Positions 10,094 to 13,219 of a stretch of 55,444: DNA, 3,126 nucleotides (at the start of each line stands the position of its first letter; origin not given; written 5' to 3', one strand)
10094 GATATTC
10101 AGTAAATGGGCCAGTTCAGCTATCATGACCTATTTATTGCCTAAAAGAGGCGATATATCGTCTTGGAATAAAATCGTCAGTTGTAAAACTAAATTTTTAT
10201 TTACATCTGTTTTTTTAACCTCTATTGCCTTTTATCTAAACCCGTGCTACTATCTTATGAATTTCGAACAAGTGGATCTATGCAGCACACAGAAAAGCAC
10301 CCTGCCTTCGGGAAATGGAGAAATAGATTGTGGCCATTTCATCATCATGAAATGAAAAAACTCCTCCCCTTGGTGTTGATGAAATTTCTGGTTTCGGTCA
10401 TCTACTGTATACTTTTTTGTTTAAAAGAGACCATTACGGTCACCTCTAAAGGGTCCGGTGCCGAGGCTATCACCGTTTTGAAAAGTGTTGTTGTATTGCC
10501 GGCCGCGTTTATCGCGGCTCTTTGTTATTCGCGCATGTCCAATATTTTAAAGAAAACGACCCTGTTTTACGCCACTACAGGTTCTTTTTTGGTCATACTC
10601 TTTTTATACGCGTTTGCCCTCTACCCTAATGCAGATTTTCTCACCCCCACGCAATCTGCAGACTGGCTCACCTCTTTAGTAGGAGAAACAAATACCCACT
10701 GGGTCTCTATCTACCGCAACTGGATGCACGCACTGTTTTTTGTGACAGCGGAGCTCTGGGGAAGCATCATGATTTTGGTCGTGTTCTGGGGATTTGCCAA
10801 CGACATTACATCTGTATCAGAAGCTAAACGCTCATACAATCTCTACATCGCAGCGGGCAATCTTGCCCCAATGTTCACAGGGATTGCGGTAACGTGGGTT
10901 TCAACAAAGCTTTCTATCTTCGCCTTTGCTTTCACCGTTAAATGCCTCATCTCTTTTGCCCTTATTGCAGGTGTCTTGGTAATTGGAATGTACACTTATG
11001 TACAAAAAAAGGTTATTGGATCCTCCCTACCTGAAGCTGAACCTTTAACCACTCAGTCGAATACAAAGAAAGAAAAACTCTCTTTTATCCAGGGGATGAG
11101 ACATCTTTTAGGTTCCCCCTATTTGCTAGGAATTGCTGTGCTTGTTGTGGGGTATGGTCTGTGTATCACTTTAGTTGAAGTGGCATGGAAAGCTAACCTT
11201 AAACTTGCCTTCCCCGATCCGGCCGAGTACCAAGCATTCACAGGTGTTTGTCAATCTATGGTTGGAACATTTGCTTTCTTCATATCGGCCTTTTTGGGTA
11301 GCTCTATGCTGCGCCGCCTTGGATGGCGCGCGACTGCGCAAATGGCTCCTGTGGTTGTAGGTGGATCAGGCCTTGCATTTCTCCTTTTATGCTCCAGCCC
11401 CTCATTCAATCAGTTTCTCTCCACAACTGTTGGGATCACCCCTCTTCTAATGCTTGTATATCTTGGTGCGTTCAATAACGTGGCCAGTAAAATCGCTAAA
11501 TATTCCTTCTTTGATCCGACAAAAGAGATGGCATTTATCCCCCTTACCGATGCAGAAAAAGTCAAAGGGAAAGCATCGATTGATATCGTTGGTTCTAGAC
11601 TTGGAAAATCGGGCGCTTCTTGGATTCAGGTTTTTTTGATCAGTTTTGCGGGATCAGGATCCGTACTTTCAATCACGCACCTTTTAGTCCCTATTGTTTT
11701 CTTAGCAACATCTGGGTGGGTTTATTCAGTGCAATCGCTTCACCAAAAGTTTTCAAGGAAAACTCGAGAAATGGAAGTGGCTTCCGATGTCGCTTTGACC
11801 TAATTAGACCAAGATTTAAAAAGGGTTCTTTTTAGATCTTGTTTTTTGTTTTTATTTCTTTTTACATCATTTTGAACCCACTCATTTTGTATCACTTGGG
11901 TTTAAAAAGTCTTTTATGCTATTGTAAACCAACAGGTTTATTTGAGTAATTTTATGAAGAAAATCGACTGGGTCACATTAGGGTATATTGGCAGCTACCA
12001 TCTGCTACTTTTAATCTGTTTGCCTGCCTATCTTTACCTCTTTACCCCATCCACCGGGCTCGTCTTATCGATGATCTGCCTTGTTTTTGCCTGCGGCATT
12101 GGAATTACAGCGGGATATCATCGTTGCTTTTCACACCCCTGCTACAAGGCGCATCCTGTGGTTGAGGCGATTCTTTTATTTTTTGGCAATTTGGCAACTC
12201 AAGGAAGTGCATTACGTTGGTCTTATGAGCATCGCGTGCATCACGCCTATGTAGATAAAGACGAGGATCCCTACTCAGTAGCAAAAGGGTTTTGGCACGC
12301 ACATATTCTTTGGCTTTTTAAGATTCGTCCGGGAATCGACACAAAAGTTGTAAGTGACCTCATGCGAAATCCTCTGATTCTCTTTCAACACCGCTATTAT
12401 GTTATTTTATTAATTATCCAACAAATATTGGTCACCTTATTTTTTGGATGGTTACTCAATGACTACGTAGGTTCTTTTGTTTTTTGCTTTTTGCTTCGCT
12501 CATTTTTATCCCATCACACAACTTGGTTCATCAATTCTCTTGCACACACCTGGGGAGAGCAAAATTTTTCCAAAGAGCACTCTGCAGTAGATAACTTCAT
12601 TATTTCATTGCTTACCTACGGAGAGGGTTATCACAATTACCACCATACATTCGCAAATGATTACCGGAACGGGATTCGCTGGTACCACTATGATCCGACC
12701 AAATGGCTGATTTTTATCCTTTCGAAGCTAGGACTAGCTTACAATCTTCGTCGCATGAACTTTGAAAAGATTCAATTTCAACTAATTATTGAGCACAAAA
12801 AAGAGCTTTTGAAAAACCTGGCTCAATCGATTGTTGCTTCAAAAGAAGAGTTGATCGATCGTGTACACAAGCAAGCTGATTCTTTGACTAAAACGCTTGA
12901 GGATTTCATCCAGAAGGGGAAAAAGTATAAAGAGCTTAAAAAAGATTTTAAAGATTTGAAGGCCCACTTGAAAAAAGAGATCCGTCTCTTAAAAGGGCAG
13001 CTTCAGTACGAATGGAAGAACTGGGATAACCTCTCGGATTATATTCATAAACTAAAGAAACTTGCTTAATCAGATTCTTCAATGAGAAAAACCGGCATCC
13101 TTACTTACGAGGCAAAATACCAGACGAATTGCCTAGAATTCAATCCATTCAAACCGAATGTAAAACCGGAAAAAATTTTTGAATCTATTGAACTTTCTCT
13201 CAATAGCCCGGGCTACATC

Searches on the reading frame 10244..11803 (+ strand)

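Call 70: search_protein_families(library=pfam, proteins=[window:10244-11803:+], max_evalue=0.0001)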
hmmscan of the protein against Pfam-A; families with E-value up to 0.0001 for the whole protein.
window:10244-11803:+ (519 aa): 1 family
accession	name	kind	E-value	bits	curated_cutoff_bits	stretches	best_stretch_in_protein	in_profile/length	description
PF03219.20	TLC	-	9.4e-136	453.9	21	1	18-503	4-491/491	TLC ATP/ADP transporter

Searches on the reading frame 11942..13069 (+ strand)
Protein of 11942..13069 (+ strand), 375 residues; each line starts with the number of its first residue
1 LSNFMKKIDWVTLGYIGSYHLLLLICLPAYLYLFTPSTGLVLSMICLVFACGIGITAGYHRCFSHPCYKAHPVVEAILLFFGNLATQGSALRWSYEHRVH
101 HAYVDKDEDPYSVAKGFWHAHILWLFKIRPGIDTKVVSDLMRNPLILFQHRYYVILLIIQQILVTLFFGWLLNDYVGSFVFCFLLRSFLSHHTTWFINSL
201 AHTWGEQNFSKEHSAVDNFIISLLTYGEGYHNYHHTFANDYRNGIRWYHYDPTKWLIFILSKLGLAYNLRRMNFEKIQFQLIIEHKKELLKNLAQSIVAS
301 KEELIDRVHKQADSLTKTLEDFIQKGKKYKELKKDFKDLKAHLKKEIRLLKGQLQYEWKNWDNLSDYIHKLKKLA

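Call 70: search_protein_families(library=pfam, proteins=[window:11942-13069:+], max_evalue=0.0001)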
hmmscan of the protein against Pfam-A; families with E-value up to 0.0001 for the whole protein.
window:11942-13069:+ (375 aa): 1 family
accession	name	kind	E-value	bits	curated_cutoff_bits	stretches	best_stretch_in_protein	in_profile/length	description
PF00487.30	FA_desaturase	-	3.8e-19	69.9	29.7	1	45-257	8-238/253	Fatty acid desaturase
